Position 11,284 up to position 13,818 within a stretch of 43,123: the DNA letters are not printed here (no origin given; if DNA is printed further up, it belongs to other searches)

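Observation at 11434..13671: Single-polypeptide fusion of class II HMG-CoA reductase and mevalonate kinase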

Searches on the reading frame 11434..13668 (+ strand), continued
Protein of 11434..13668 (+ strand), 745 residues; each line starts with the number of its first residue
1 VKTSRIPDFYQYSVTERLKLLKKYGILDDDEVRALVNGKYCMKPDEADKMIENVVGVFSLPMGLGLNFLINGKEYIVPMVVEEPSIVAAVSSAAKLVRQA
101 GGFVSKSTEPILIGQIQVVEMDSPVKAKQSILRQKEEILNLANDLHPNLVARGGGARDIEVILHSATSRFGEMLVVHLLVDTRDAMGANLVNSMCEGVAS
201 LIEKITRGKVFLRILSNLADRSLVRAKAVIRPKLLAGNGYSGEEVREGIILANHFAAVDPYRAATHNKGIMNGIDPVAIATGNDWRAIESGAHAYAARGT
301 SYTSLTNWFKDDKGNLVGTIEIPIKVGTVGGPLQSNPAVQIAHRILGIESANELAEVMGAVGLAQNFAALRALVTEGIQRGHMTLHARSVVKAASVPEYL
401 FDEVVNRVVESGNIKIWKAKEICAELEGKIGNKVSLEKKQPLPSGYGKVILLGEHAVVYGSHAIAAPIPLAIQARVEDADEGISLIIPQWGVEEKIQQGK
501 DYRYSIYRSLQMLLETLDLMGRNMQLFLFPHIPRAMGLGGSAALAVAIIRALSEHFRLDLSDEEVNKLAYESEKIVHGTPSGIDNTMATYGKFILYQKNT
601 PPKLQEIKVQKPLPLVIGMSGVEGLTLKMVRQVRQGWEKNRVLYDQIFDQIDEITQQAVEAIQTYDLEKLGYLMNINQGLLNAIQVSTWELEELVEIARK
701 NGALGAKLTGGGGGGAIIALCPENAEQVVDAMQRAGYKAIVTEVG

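Call 28: search_protein_families(library=pfam, proteins=[P0122, P0125, P0154, P0160, P0165, P0178, P0179, P0184, P0171, P0141], max_evalue=0.00001)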
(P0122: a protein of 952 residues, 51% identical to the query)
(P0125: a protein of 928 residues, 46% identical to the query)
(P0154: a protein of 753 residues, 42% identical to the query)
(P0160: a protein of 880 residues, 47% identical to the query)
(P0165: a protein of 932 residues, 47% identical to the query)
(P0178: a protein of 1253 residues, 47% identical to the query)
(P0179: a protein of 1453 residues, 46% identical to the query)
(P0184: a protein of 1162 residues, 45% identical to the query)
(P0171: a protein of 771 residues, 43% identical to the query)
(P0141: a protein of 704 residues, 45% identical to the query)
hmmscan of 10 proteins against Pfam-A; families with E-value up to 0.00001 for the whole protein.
P0122 (952 aa): 4 families
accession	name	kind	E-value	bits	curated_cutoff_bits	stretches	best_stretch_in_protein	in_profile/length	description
PF00368.23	HMG-CoA_red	-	1.3e-106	357.2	27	1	15-387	3-368/368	Hydroxymethylglutaryl-coenzyme A reductase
PF00293.34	NUDIX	-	5.6e-19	68.9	21.1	1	799-928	2-134/134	NUDIX domain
PF00288.32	GHMP_kinases_N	-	1.7e-17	63.8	22.3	1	513-597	3-84/87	GHMP kinases N terminal domain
PF08544.19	GHMP_kinases_C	-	4.9e-15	56.1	21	1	666-736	2-76/85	GHMP kinases C terminal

P0125 (928 aa): 4 families
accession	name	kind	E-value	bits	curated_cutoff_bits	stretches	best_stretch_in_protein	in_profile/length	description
PF00368.23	HMG-CoA_red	-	4.8e-102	342.2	27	1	13-385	2-368/368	Hydroxymethylglutaryl-coenzyme A reductase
PF00293.34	NUDIX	-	1.2e-19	71.1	21.1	1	784-913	2-134/134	NUDIX domain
PF08544.19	GHMP_kinases_C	-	1.1e-16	61.4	21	1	656-732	2-81/85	GHMP kinases C terminal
PF00288.32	GHMP_kinases_N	-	1.2e-14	54.8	22.3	1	517-583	15-80/87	GHMP kinases N terminal domain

P0154 (753 aa): 2 families
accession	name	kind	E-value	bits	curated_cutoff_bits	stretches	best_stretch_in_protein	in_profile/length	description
PF00368.23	HMG-CoA_red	-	5.9e-102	341.9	27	1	344-709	2-368/368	Hydroxymethylglutaryl-coenzyme A reductase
PF00288.32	GHMP_kinases_N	-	1.6e-08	35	22.3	1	50-135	6-87/87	GHMP kinases N terminal domain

P0160 (880 aa): 9 families
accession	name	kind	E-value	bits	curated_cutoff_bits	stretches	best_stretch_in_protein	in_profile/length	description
PF00368.23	HMG-CoA_red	-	6.1e-100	335.2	27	1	16-390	3-368/368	Hydroxymethylglutaryl-coenzyme A reductase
PF01370.27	Epimerase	-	9.7e-33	114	20.9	1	520-749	1-239/240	NAD dependent epimerase/dehydratase family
PF16363.11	GDP_Man_Dehyd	-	2.4e-19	70.4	27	1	521-831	1-322/332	GDP-mannose 4,6 dehydratase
PF01073.25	3Beta_HSD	-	5.7e-16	58.8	22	1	522-674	2-158/280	3-beta hydroxysteroid dehydrogenase/isomerase family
PF13460.12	NAD_binding_10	-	1e-12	48.7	27.2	1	524-637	1-102/184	NAD(P)H-binding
PF02719.21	Polysacc_synt_2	-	2.9e-10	40.2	20.2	1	520-630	1-125/293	Polysaccharide biosynthesis protein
PF07993.18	NAD_binding_4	-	8.4e-10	38.7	20.1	0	580-693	87-209/258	Male sterility protein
PF05368.20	NmrA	-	2.3e-08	34.5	27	1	518-590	3-78/298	NmrA-like family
PF04321.23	RmlD_sub_bind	-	5.3e-06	26.2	27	1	519-671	2-134/287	RmlD substrate binding domain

P0165 (932 aa): 5 families
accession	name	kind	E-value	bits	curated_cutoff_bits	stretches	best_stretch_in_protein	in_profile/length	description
PF00368.23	HMG-CoA_red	-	9.6e-102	341.2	27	1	16-387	2-368/368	Hydroxymethylglutaryl-coenzyme A reductase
PF13243.12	SQHop_cyclase_C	-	1.9e-20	73.6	26.1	2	762-912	138-302/319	Squalene-hopene cyclase C-terminal domain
PF13249.12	SQHop_cyclase_N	-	1.9e-11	44.2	26.2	0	634-715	3-85/291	Squalene-hopene cyclase N-terminal domain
PF00432.27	Prenyltrans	-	3.6e-06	27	26.5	0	620-804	6-169/304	Prenyltransferase alpha-alpha toroid domain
PF07678.20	TED_complement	-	6.4e-06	25.9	22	0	646-746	82-191/312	A-macroglobulin TED domain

P0178 (1253 aa): 10 families
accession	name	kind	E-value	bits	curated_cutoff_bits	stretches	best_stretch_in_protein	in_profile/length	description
PF00368.23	HMG-CoA_red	-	2e-100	336.8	27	1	20-399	3-368/368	Hydroxymethylglutaryl-coenzyme A reductase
PF00494.24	SQS_PSY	-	1.7e-50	172.6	26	1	493-786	2-258/263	Squalene/phytoene synthase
PF01370.27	Epimerase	-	6e-33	114.7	20.9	1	886-1120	1-237/240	NAD dependent epimerase/dehydratase family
PF16363.11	GDP_Man_Dehyd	-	7.4e-22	78.7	27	1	887-1204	1-322/332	GDP-mannose 4,6 dehydratase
PF01073.25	3Beta_HSD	-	1.9e-17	63.7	22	1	887-1049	1-160/280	3-beta hydroxysteroid dehydrogenase/isomerase family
PF13460.12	NAD_binding_10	-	9.2e-14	52.2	27.2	1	890-1013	1-106/184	NAD(P)H-binding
PF02719.21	Polysacc_synt_2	-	5.1e-12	46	20.2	1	886-1003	1-126/293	Polysaccharide biosynthesis protein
PF05368.20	NmrA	-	6.3e-10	39.6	27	1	885-1004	4-106/298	NmrA-like family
PF07993.18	NAD_binding_4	-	5.1e-09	36.1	20.1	1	888-1066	1-209/258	Male sterility protein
PF04321.23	RmlD_sub_bind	-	8.6e-06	25.5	27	0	885-1049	2-139/287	RmlD substrate binding domain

P0179 (1453 aa): 3 families
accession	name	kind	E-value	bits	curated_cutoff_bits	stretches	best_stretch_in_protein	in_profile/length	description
PF00368.23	HMG-CoA_red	-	1.6e-102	343.7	27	1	14-388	3-368/368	Hydroxymethylglutaryl-coenzyme A reductase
PF00348.22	polyprenyl_synt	-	7.8e-58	196.1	27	1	473-721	3-249/251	Polyprenyl synthetase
PF00494.24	SQS_PSY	-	2.7e-55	188.4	26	1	799-1088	2-260/263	Squalene/phytoene synthase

P0184 (1162 aa): 3 families
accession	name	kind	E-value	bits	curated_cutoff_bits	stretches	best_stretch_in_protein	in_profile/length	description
PF00368.23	HMG-CoA_red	-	2.5e-99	333.2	27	1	15-388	4-368/368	Hydroxymethylglutaryl-coenzyme A reductase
PF00348.22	polyprenyl_synt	-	1.1e-56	192.3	27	1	473-719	4-248/251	Polyprenyl synthetase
PF00494.24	SQS_PSY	-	8.7e-53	180.1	26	1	797-1086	2-258/263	Squalene/phytoene synthase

P0171 (771 aa): 3 families
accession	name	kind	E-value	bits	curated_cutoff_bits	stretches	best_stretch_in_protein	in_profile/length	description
PF00368.23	HMG-CoA_red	-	9.5e-104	347.8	27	1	346-721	1-368/368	Hydroxymethylglutaryl-coenzyme A reductase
PF00288.32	GHMP_kinases_N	-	5e-07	30.3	22.3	1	87-149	29-87/87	GHMP kinases N terminal domain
PF08544.19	GHMP_kinases_C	-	3.3e-06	27.9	21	1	239-310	13-81/85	GHMP kinases C terminal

P0141 (704 aa): 3 families
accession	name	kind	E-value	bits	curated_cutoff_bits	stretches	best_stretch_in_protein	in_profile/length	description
PF00368.23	HMG-CoA_red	-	1.5e-94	317.5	27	1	325-695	2-368/368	Hydroxymethylglutaryl-coenzyme A reductase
PF00288.32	GHMP_kinases_N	-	3.1e-16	59.8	22.3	1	65-144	6-85/87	GHMP kinases N terminal domain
PF08544.19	GHMP_kinases_C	-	1.1e-14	55.1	21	1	227-303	3-83/85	GHMP kinases C terminal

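Call 32: find_related_loci(query=A1, collection=genome_contigs, flank=6000)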
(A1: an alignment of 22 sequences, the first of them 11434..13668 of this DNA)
Query A1 (745 aa) in genome_contigs; peptide patterns used: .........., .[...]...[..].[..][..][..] (x = any residue, [..] = any of these).
600 stretches matched a pattern (row limit reached: there are more); 592 encode a relative of the query (tblastn E <= 1e-3); the best 80 are kept; 80 distinct loci.
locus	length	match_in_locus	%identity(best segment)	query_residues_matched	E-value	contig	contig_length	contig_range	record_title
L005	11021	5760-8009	65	1-744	0e+0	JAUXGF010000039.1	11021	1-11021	MAG: Calditrichaceae bacterium isolate CSMAG_2922 CSMAG_2922_k117_5502010_length_11021_cov_8.0000, whole genome shotgun 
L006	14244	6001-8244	71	1-745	0e+0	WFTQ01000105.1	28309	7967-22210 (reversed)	MAG: bacterium isolate S139_29_esom k151_601384, whole genome shotgun sequence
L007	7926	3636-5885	62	1-745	0e+0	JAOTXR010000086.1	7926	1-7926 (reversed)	MAG: Gammaproteobacteria bacterium isolate 21_Jan_SF_Bin15 21_Jan_SF_Bin15_scaffold_8527_c1, whole genome shotgun sequen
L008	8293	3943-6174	64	4-745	0e+0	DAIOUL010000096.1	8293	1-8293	MAG TPA_asm: Rhodanobacteraceae bacterium isolate CTOTU9906 NODE_642_length_8293_cov_7.351663, whole genome shotgun sequ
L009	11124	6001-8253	66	1-744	0e+0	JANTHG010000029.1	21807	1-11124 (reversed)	MAG: Calditrichaceae bacterium isolate bin20020 c_000000000255, whole genome shotgun sequence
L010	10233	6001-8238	62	4-745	0e+0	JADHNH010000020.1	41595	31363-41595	MAG: Nevskia sp. isolate BS301-5m-G63 BS301-5m-C1021, whole genome shotgun sequence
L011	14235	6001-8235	61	1-745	0e+0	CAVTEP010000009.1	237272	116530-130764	MAG: Candidatus Sulfomarinibacteraceae bacterium isolate MFD09779.bin.1.340 genome assembly, contig: contig_52573, whole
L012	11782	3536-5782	63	1-744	0e+0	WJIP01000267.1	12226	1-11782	MAG: Caldithrix sp. isolate Bin_012 k141_3091628, whole genome shotgun sequence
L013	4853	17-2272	60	1-745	0e+0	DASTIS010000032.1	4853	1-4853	MAG TPA_asm: Rhodanobacteraceae bacterium isolate SMAG_U1148 k141_1329987, whole genome shotgun sequence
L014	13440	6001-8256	60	1-745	0e+0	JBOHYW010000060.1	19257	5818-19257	MAG: Rhodanobacteraceae bacterium isolate SE1508_metabat2.bin.29_sub NODE_476_length_19257_cov_1.928332, whole genome sh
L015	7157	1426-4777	60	1-744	0e+0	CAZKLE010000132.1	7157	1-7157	MAG TPA_asm: uncultured Myxococcales bacterium isolate binchicken_co253_39 genome assembly, contig: NODE_8889_length_715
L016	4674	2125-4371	62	1-745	0e+0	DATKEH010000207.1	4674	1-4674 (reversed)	MAG TPA_asm: Thermoanaerobaculia bacterium isolate SMAG_U14494 k141_2170962, whole genome shotgun sequence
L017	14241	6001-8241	60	4-745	0e+0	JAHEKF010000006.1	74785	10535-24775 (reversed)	MAG: Rhodospirillaceae bacterium isolate Ww577 NODE_441_length_74785_cov_6.359116, whole genome shotgun sequence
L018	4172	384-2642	61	1-744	0e+0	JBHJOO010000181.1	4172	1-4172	MAG: Balneolaceae bacterium isolate al_S5C196 S5Ck119_9559, whole genome shotgun sequence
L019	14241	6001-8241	62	4-745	0e+0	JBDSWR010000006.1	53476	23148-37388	MAG: Rhodanobacter sp. isolate cluster1_bin.632 k127_4666706, whole genome shotgun sequence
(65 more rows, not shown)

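Call 55: predict_structure(alignment_id=A1)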
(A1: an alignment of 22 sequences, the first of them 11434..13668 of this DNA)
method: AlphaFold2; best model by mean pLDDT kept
length: 745 residues; sequences in the alignment: 22
mean_pLDDT: 85.8   pTM: 0.56
mean pLDDT of the five models: 85.8, 84.4, 84.2, 83.0, 82.4
residues with pLDDT >= 90: 423; 70-90: 230; 50-70: 60; < 50: 32
segments of 3 or more residues with pLDDT < 50: 1-3, 42-44, 47-61, 430-439
pLDDT, mean of each block of 10 residues (from residue 1): 52 59 76 62 48 37 79 88 71 89 94 94 93 96 93 93 77 92 89 94 94 89 96 88 95 93 93 91 89 92 95 97 91 74 87 96 94 77 66 73 84 77 74 37 92 92 94 91 82 78 83 92 90 86 95 94 95 87 94 93 90 94 80 90 95 97 96 97 91 95 95 91 92 87 88
secondary structure, 60 per line:
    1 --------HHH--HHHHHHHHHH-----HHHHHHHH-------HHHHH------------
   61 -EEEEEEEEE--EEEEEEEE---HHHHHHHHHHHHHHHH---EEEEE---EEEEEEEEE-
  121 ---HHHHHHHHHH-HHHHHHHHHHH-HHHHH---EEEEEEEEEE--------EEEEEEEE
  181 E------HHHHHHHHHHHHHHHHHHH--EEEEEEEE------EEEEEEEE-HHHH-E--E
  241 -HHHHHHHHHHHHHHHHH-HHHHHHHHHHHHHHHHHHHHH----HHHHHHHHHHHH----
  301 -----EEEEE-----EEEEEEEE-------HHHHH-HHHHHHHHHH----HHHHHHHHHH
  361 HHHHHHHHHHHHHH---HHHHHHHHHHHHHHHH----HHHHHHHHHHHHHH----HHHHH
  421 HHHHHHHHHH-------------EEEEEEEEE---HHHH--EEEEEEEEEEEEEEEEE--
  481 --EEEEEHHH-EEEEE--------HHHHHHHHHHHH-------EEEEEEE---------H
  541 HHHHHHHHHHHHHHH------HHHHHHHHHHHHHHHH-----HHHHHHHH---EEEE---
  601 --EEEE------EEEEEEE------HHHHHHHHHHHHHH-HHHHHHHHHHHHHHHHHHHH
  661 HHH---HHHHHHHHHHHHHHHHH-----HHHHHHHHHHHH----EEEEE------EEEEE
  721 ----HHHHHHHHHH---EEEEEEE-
elements in order (helices of 4 or more, strands of 3 or more residues): H14-23 H29-36 H44-48 E62-70 E73-80 H84-99 E103-107 E111-119 H124-133 H135-145 H147-151 E155-164 E173-181 H188-206 E209-216 E223-230 H232-235 H242-258 H260-280 H285-296 E306-310 E316-323 H331-335 H337-346 H351-374 H378-393 H398-411 H416-430 E444-452 H456-459 E462-478 E483-487 E492-496 H505-516 E524-530 H540-555 H562-577 H583-590 E594-597 E603-606 E613-619 H626-639 H641-663 H667-683 H689-700 E705-709 E716-720 H725-734 E738-744

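Call 60: fold_search(model_id=the predicted structure, library=pdb)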
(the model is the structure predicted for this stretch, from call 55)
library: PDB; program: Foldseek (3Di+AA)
matches with E <= 10: 779; with E <= 0.001: 311
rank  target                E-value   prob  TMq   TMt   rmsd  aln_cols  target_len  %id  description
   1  9dpg_A                3.9e-46  1.00  0.52  0.91   3.5       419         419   53  Structure of PmHMGR bound to mevalonate, CoA and NAD 2 minutes 20 seconds after reaction initiation at pH 9 (released 2026-04-08)
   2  9dcp_A                4.1e-46  1.00  0.53  0.91   3.6       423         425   52  Structure of PmHMGR bound to mevalonate, CoA and NAD 1 minute after reaction initiation at pH 9 (released 2026-03-18)
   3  9dg2_A                5.1e-45  1.00  0.52  0.91   3.2       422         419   52  PmHMGR bound to mevalonate, CoA, and NAD, buffer-exchanged to ammonium acetate environment at pH 6.7 (released 2026-03-18)
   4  8gdn_A                1.6e-44  1.00  0.52  0.91   3.5       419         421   53  Structure of PmHMGR bound to mevalonate, CoA and NAD. (released 2024-03-20)
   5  6dio_B                3.3e-44  1.00  0.51  0.87   5.2       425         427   50  Structure of class II HMG-CoA reductase from Delftia acidovorans with NAD bound (released 2018-09-26)
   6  4i4b_A                4.4e-44  1.00  0.52  0.93   2.9       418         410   53  HMG-CoA Reductase from Pseudomonas mevalonii complexed with NAD and intermediate hemiacetal form of HMG-CoA (released 2013-07-17)
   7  1qax_A                7.4e-44  1.00  0.52  0.90   3.9       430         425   52  TERNARY COMPLEX OF PSEUDOMONAS MEVALONII HMG-COA REDUCTASE WITH HMG-COA AND NAD+ (released 1999-06-18)
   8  6dio_C                9.4e-43  1.00  0.51  0.86   5.4       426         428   50  Structure of class II HMG-CoA reductase from Delftia acidovorans with NAD bound (released 2018-09-26)
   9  1r31_A                2.0e-42  1.00  0.49  0.96   1.8       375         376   55  HMG-CoA reductase from Pseudomonas mevalonii complexed with HMG-CoA (released 2003-10-14)
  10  1qay_A                6.9e-42  1.00  0.50  0.96   1.8       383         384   56  TERNARY COMPLEX OF PSEUDOMONAS MEVALONII HMG-COA REDUCTASE WITH MEVALONATE AND NAD+ (released 1999-06-18)
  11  1t02_A                1.5e-41  1.00  0.48  0.96   1.9       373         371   54  Crystal structure of a Statin bound to class II HMG-CoA reductase (released 2004-08-03)
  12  1r31_B                2.6e-41  1.00  0.49  0.96   1.9       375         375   55  HMG-CoA reductase from Pseudomonas mevalonii complexed with HMG-CoA (released 2003-10-14)
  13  8sz6_A                2.7e-41  1.00  0.49  0.96   1.8       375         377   55  PmHMGR bound to mevaldehyde and CoA (released 2024-03-20)
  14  4i6y_A                3.4e-41  1.00  0.49  0.96   1.8       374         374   55  3-hydroxy-3-methyl (HMG) Coenzyme A Reductase bound to R-Mevalonate (released 2013-07-17)
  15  1r7i_A                4.2e-41  1.00  0.49  0.96   1.8       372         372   55  HMG-CoA Reductase from P. mevalonii, native structure at 2.2 angstroms resolution. (released 2003-11-11)
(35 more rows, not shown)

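Call 66: search_protein_families(library=ncbifam, proteins=[P0122, P0141, P0154, P0171], max_evalue=1e-10)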
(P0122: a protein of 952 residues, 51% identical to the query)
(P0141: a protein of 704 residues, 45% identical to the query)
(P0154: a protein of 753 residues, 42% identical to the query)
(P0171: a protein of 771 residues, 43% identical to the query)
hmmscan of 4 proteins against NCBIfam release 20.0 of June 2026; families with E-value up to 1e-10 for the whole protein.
P0122 (952 aa): 14 families
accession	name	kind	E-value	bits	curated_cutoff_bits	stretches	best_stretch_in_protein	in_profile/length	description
TIGR00532.1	HMG_CoA_R_NAD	equivalog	1.2e-113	380.4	259.95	1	4-387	22-395/395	hydroxymethylglutaryl-CoA reductase, degradative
TIGR00549.1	mevalon_kin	equivalog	1.7e-68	231.1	163.05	1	452-727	1-276/276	mevalonate kinase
NF002995.0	PRK03759.1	equivalog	6.2e-51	172.7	127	1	770-941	5-178/185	isopentenyl-diphosphate Delta-isomerase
NF003036.0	PRK03926.1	equivalog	1.9e-50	171.7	403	1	449-744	3-284/302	mevalonate kinase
TIGR02150.1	IPP_isom_1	equivalog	2.1e-44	151.1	105.8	1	775-930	2-157/159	isopentenyl-diphosphate delta-isomerase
NF003006.0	PRK03817.1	equivalog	4.3e-22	78.6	443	1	659-737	243-323/352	galactokinase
TIGR01220.1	Pmev_kin_Gr_pos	equivalog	1.8e-16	60.2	165.7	0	610-750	206-353/358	phosphomevalonate kinase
NF003472.0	PRK05101.1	equivalog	1.1e-15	57.4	499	0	661-732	274-348/382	galactokinase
NF003705.0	PRK05322.1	equivalog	6.4e-14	51.5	385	0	660-732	279-353/388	galactokinase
NF040957.1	Arch_PMK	equivalog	1.9e-12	47.3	500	1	450-734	2-292/316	phosphomevalonate kinase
NF041653.1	Nud_hyd_Meth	equivalog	5.3e-12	45.8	300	1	776-933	4-158/170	Nudix hydrolase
NF001816.0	PRK00555.1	equivalog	9.8e-12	44.5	509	0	659-733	254-329/363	galactokinase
NF002288.1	PRK01212.1-4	equivalog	1.9e-11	43.5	194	1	515-738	62-277/303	homoserine kinase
TIGR00131.1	gal_kin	equivalog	3.1e-11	42.8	226.65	0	660-731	280-353/388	galactokinase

P0141 (704 aa): 5 families
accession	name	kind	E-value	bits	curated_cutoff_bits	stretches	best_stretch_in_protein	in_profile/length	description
TIGR00532.1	HMG_CoA_R_NAD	equivalog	5.7e-100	335.3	259.95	1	315-694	22-394/395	hydroxymethylglutaryl-CoA reductase, degradative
TIGR00549.1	mevalon_kin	equivalog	2.4e-60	204.4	163.05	1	4-287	1-276/276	mevalonate kinase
NF003036.0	PRK03926.1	equivalog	6.5e-42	143.6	403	1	4-310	6-290/302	mevalonate kinase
NF003006.0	PRK03817.1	equivalog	1.8e-16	60.1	443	0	227-291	251-316/352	galactokinase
NF001816.0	PRK00555.1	equivalog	7.5e-12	44.9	509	0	227-300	262-337/363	galactokinase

P0154 (753 aa): 6 families
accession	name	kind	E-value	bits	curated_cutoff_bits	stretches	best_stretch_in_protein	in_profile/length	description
TIGR00532.1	HMG_CoA_R_NAD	equivalog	4.8e-109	365.2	259.95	1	333-709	21-395/395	hydroxymethylglutaryl-CoA reductase, degradative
TIGR01220.1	Pmev_kin_Gr_pos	equivalog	3.7e-27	95.3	165.7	1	69-289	107-357/358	phosphomevalonate kinase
TIGR00549.1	mevalon_kin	equivalog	9.4e-15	54.8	163.05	0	62-184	81-195/276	mevalonate kinase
NF003036.0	PRK03926.1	equivalog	2.5e-13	49.8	403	1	5-290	4-295/302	mevalonate kinase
TIGR00533.1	HMG_CoA_R_NADP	equivalog_domain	1.4e-12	47.3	441.8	0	370-519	54-205/402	hydroxymethylglutaryl-CoA reductase (NADPH)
NF040957.1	Arch_PMK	equivalog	1.7e-11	44.2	500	0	76-257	89-284/316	phosphomevalonate kinase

P0171 (771 aa): 5 families
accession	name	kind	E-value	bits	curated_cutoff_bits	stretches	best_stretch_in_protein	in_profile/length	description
TIGR00532.1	HMG_CoA_R_NAD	equivalog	6.3e-108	361.5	259.95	1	331-721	16-395/395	hydroxymethylglutaryl-CoA reductase, degradative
TIGR00549.1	mevalon_kin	equivalog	2.9e-20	72.9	163.05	1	88-292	93-274/276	mevalonate kinase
TIGR01220.1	Pmev_kin_Gr_pos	equivalog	1.2e-18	67.3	165.7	0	86-154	115-178/358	phosphomevalonate kinase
TIGR00533.1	HMG_CoA_R_NADP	equivalog_domain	2.1e-16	59.9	441.8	0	345-435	28-120/402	hydroxymethylglutaryl-CoA reductase (NADPH)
NF003036.0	PRK03926.1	equivalog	6.7e-16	58.2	403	1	3-330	2-299/302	mevalonate kinase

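Call 67: find_encoding_contigs(protein=P0001, flank=3000, max_places=6)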
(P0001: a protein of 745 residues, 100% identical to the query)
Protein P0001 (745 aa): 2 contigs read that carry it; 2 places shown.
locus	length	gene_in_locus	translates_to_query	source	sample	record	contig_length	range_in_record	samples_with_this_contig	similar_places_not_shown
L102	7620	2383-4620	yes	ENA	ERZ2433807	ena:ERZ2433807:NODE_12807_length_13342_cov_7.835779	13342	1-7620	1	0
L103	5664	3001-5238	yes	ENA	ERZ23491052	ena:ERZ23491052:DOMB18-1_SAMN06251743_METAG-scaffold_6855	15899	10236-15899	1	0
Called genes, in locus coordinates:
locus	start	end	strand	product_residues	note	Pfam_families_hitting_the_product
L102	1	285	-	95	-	?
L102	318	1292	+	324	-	PF22700:MVD-like_N, PF00288:GHMP_kinases_N, PF18376:MDD_C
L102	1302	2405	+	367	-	PF00288:GHMP_kinases_N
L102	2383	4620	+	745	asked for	PF00368:HMG-CoA_red, PF00288:GHMP_kinases_N, PF08544:GHMP_kinases_C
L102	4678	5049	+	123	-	-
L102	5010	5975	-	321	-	PF13384:HTH_23 (weak), PF13936:HTH_38, PF13565:HTH_32 (weak), PF00665:rve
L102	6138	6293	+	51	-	-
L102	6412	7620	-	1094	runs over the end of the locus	PF00082:Peptidase_S8, PF13229:Beta_helix, PF13174:TPR_6 (faint), PF13860:FlgD_ig (weak)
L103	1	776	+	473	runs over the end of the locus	PF05513:TraA (faint), PF03553:Na_H_antiporter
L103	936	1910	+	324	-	PF22700:MVD-like_N, PF00288:GHMP_kinases_N, PF18376:MDD_C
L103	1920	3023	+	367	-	PF00288:GHMP_kinases_N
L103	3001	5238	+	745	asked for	PF00368:HMG-CoA_red, PF00288:GHMP_kinases_N, PF08544:GHMP_kinases_C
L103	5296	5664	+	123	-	?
